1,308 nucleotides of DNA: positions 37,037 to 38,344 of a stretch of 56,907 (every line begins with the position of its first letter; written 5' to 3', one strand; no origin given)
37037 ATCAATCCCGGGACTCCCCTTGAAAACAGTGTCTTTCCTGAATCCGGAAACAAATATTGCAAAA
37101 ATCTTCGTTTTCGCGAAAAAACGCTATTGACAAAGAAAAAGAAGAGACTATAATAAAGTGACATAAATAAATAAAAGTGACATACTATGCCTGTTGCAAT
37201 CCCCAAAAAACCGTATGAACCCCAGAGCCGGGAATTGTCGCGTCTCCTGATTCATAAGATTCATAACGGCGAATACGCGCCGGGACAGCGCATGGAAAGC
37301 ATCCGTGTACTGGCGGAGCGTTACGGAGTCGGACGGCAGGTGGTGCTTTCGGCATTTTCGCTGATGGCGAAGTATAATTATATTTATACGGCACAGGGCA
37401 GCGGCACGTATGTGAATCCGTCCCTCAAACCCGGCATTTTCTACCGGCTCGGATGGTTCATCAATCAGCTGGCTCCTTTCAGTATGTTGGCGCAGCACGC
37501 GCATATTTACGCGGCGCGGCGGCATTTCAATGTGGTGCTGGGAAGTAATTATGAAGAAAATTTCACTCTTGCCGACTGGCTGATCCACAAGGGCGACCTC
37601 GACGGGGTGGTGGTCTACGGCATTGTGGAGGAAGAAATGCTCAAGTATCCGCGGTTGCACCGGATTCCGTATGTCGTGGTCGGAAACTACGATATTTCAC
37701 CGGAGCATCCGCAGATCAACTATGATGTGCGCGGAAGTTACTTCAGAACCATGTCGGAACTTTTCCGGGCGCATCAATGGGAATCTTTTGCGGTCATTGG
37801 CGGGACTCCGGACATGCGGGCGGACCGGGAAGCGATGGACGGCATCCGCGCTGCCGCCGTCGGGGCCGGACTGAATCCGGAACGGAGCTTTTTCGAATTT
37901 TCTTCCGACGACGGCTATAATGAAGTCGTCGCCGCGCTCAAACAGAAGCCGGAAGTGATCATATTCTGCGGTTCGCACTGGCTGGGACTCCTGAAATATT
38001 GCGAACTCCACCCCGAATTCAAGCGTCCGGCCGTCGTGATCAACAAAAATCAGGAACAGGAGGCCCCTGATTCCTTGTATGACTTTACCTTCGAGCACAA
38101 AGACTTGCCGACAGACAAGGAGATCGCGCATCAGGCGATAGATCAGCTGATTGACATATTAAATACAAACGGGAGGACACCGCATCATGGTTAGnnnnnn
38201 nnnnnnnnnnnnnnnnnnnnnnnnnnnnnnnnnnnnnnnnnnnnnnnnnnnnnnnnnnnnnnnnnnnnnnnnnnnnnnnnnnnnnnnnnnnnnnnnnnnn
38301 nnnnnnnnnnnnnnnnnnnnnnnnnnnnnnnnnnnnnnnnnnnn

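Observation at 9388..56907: One gene-order rule used four times: local regulator, then an HX9DG prepilin-like gene, then a giant exported glycan enzyme (a pseudopilin-centred PUL-like module)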

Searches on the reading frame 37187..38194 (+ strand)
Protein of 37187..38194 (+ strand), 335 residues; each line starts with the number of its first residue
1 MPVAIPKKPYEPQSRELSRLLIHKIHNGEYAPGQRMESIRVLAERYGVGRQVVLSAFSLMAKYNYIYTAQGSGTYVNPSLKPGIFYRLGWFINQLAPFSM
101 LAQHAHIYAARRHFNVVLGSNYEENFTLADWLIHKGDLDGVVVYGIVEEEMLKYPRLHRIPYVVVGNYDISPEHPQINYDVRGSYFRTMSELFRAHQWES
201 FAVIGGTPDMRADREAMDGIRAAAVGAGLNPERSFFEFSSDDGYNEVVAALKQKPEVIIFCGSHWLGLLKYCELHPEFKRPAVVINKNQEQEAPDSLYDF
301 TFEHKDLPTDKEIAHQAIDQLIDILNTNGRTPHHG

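Call 6: search_protein_families(library=pfam, proteins=[window:37187-38194:+], max_evalue=0.001)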
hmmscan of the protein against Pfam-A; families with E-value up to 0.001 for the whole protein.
window:37187-38194:+ (335 aa): 1 family
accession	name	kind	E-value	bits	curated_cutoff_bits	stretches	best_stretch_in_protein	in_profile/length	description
PF00392.27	GntR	-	6.5e-10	39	27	1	15-76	3-64/64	Bacterial regulatory proteins, gntR family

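Call 77: search_protein_families(library=pfam, proteins=[window:37187-38194:+], max_evalue=0.5)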
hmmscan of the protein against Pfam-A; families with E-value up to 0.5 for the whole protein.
window:37187-38194:+ (335 aa): 2 families
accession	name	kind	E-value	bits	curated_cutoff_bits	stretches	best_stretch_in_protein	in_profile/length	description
PF00392.27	GntR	-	6.5e-10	39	27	1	15-76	3-64/64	Bacterial regulatory proteins, gntR family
PF02900.23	LigB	-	0.12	11.8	26.3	1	242-322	29-101/269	Catalytic LigB subunit of aromatic ring-opening dioxygenase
